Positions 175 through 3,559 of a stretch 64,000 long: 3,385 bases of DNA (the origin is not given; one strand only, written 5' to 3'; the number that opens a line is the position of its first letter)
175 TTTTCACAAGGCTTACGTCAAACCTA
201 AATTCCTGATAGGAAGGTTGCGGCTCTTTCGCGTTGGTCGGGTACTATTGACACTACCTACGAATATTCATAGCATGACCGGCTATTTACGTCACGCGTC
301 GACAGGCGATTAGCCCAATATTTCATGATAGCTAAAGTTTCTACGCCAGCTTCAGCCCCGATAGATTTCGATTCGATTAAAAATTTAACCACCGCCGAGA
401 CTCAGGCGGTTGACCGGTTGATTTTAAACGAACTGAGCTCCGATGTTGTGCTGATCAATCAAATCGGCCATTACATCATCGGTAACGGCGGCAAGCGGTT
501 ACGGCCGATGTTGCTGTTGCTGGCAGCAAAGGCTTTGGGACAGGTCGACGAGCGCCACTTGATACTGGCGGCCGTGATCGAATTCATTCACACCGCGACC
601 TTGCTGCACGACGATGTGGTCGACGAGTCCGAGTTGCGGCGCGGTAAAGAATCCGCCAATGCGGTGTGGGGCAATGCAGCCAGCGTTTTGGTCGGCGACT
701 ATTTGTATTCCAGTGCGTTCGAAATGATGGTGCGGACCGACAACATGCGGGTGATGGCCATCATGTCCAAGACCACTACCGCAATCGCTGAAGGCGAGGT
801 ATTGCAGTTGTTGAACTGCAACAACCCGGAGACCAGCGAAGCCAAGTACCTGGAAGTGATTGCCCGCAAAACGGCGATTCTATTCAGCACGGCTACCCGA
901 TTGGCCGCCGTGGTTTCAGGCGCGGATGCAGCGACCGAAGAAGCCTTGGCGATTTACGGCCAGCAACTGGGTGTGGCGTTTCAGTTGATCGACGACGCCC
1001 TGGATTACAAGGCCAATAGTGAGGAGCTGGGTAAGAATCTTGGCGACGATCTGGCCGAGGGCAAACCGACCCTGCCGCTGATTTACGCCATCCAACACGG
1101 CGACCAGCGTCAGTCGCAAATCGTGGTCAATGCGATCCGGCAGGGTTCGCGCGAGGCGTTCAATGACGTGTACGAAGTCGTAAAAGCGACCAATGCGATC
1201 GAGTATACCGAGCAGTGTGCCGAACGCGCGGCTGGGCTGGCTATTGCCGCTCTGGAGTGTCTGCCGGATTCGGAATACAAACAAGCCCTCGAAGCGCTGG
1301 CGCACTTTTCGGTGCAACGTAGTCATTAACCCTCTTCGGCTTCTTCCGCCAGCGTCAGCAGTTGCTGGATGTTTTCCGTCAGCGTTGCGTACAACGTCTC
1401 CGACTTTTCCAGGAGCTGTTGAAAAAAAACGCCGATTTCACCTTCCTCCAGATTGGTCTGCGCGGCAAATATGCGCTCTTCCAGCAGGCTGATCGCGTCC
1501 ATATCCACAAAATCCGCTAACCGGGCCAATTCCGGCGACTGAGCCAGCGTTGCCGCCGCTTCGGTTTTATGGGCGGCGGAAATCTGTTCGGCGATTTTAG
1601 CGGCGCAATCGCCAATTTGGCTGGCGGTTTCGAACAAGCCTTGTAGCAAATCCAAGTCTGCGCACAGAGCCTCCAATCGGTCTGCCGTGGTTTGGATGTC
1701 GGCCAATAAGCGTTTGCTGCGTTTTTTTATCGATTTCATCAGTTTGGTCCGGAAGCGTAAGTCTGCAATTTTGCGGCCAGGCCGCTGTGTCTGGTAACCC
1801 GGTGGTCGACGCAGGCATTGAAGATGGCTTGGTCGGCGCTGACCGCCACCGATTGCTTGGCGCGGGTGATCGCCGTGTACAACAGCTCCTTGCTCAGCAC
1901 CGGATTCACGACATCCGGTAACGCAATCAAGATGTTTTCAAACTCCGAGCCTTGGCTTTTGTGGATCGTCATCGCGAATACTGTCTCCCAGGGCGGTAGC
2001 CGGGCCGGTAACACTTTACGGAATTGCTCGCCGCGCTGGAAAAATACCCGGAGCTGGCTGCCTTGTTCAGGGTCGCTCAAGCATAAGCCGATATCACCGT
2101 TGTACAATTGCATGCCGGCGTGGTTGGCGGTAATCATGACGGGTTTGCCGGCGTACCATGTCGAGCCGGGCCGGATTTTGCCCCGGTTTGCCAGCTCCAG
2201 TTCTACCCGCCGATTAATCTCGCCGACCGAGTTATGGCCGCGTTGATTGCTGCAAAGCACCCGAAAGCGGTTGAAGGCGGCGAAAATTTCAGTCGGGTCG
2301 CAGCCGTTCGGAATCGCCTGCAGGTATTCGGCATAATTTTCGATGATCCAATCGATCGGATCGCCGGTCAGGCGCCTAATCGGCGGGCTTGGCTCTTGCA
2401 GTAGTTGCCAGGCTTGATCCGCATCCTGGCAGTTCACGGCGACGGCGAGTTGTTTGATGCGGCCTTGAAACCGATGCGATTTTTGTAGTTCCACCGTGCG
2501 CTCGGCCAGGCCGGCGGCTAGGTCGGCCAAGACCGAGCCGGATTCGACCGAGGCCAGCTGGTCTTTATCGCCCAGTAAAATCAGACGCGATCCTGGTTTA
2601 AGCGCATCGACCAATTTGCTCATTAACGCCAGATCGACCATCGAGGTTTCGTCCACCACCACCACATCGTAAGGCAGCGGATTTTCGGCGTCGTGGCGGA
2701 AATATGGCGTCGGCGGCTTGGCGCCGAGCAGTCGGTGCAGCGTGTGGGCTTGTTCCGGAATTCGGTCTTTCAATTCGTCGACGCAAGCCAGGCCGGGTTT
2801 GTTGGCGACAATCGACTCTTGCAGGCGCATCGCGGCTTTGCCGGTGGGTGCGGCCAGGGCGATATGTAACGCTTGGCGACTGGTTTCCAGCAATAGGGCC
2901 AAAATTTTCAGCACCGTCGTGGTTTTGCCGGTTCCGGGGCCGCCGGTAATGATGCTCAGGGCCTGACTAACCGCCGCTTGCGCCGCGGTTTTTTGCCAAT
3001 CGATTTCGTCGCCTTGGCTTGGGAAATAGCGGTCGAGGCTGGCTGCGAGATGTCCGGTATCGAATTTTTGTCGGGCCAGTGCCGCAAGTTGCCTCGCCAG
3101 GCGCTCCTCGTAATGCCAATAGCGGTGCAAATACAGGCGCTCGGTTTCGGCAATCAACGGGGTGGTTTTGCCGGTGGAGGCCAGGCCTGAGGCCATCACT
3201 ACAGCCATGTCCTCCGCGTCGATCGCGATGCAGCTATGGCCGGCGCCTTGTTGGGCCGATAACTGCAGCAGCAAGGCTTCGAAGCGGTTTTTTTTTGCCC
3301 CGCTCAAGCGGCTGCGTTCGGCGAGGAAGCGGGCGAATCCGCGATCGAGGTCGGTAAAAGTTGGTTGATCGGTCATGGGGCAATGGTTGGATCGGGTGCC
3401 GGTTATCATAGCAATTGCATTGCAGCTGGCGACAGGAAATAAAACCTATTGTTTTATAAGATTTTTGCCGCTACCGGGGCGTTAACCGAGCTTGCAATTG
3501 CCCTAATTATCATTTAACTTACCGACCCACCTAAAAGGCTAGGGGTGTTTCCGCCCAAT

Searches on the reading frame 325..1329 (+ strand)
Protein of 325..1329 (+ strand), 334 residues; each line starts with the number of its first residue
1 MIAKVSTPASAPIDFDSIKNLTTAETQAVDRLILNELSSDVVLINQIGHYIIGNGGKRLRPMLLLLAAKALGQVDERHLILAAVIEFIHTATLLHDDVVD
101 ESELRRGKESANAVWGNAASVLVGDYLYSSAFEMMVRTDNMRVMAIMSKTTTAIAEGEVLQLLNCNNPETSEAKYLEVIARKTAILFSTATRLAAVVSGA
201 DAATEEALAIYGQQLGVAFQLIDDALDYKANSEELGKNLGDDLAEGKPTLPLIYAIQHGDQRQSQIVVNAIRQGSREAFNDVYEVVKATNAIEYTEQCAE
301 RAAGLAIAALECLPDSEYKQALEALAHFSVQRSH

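Call 30: search_protein_families(library=pfam, proteins=[window:325-1329:+], max_evalue=0.00001)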
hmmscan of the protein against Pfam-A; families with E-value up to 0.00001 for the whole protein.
window:325-1329:+ (334 aa): 1 family
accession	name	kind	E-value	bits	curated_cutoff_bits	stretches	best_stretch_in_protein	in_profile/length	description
PF00348.22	polyprenyl_synt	-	1.2e-82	277.4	27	1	43-283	3-248/251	Polyprenyl synthetase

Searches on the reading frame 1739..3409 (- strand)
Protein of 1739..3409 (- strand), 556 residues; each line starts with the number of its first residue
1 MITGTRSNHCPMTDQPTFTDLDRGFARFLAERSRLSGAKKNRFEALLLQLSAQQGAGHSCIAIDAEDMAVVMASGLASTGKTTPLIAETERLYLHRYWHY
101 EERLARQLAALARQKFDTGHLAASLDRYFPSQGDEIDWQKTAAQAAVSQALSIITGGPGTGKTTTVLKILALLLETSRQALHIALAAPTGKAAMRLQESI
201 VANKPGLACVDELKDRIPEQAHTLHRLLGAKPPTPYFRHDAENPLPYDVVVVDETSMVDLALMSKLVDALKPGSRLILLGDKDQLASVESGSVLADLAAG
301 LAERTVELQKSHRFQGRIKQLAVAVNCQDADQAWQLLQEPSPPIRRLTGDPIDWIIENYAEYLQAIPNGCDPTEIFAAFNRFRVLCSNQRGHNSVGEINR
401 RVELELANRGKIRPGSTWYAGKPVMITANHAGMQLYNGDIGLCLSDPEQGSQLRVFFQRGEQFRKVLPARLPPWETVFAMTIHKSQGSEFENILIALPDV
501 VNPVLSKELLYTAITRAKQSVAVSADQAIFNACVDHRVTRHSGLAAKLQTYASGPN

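Call 30: search_protein_families(library=pfam, proteins=[window:1739-3409:-], max_evalue=0.00001)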
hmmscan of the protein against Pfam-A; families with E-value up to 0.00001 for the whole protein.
window:1739-3409:- (556 aa): 9 families
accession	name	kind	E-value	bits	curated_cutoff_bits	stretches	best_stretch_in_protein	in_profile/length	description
PF13245.12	AAA_19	-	7.2e-37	127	25.1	1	139-288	1-132/134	AAA domain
PF13604.12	AAA_30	-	8.3e-32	110.9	27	1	139-338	6-181/191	AAA domain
PF13538.12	UvrD_C_2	-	3.4e-13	49.7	27.4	1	477-523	2-51/52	UvrD-like helicase C-terminal domain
PF13086.12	AAA_11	-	1.5e-11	45.1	27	1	139-219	6-74/257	AAA domain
PF01443.25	Viral_helicase1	-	1.8e-10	41.5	21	0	479-521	179-224/228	Viral superfamily 1 RNA helicase core domain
PF18335.7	SH3_13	-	1.2e-07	31.8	41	1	412-457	19-65/65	ATP-dependent RecD-like DNA helicase SH3 domain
PF05127.21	NAT10_TcmA_helicase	-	2.7e-07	31.1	22.7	1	153-269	1-112/176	RNA cytidine acetyltransferase NAT10/TcmA, helicase domain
PF21185.3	RecD_N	-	9.4e-07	29.6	22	0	17-65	4-49/103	RecBCD enzyme subunit RecD, N-terminal domain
PF00580.27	UvrD-helicase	-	1.1e-06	29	23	0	143-202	9-67/271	UvrD/REP helicase N-terminal domain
